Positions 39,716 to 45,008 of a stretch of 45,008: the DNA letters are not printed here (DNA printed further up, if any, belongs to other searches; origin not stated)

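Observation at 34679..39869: Uncharacterised six-gene block between the giant ejection protein and the tail fibre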

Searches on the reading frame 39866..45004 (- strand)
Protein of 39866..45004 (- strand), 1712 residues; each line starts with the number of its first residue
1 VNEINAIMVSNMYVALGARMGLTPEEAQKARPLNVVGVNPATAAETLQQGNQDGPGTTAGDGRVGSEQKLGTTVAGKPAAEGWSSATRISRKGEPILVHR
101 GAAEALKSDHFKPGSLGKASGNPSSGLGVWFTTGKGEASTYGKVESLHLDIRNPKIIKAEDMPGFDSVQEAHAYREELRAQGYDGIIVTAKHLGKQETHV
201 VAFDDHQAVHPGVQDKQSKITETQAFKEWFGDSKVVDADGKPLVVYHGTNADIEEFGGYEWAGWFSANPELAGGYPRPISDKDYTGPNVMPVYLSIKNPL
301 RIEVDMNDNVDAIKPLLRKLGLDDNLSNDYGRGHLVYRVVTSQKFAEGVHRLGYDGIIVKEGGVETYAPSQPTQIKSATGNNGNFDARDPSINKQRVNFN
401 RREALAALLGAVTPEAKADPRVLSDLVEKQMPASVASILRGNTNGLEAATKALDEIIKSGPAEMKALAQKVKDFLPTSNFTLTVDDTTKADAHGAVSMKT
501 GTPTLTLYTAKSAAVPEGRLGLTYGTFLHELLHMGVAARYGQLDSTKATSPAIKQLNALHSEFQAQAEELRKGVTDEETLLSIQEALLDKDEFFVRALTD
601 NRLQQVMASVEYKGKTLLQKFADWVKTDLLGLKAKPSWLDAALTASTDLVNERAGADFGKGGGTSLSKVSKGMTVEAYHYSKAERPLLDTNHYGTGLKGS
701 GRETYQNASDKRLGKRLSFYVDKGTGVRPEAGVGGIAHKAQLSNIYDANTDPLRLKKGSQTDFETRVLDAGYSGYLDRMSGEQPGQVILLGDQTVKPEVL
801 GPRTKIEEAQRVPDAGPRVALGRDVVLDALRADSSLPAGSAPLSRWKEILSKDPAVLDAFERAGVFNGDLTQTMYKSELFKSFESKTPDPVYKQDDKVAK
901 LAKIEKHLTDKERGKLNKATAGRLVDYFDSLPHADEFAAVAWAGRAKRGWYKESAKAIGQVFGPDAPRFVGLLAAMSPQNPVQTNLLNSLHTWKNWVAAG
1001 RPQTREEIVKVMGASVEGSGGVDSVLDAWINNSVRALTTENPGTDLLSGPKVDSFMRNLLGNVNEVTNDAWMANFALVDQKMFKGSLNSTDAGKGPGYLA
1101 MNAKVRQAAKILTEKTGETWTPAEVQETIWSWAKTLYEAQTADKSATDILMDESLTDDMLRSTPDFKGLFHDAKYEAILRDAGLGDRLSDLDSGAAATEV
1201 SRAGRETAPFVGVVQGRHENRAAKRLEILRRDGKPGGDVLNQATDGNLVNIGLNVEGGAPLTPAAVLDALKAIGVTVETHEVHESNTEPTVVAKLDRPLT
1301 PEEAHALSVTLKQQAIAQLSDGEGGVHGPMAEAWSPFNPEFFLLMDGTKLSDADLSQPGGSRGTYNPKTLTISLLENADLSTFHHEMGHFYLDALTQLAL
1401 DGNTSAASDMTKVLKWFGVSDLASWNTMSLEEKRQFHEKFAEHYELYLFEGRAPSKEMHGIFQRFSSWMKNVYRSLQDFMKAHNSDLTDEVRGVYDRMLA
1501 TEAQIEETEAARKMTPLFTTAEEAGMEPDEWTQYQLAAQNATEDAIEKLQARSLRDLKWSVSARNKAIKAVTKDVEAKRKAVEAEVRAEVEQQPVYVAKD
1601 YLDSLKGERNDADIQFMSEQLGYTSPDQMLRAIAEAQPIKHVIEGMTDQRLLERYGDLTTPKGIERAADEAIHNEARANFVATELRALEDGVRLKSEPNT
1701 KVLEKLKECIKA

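Call 7: search_protein_families(library=phrogs, proteins=[window:39866-45004:-], max_evalue=0.01)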
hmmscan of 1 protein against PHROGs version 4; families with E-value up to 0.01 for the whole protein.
window:39866-45004:- (1712 aa): 4 families
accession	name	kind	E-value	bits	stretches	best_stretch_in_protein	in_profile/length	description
phrog_9880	-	unknown function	1.2e-110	372.3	2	1359-1609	943-1195/2231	-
phrog_21376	-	unknown function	7.6e-24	84.2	1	206-398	511-688/1664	-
phrog_3842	-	unknown function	1.7e-11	45.4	1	948-1136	38-203/206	-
phrog_11722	-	unknown function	2.5e-10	41.5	1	1248-1346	5-123/124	-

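Call 8: search_protein_families(library=pfam, proteins=[window:39866-45004:-], max_evalue=0.1)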
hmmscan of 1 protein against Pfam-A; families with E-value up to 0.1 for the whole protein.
window:39866-45004:- (1712 aa): 2 families
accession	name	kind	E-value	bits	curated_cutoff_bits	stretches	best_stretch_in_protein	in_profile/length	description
PF18760.7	ART-PolyVal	-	1.4e-31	110.6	31.2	2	237-385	1-140/140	ADP-Ribosyltransferase in polyvalent proteins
PF23802.1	DUF7178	-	1.8e-09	38.2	27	1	941-1131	28-187/193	Family of unknown function (DUF7178)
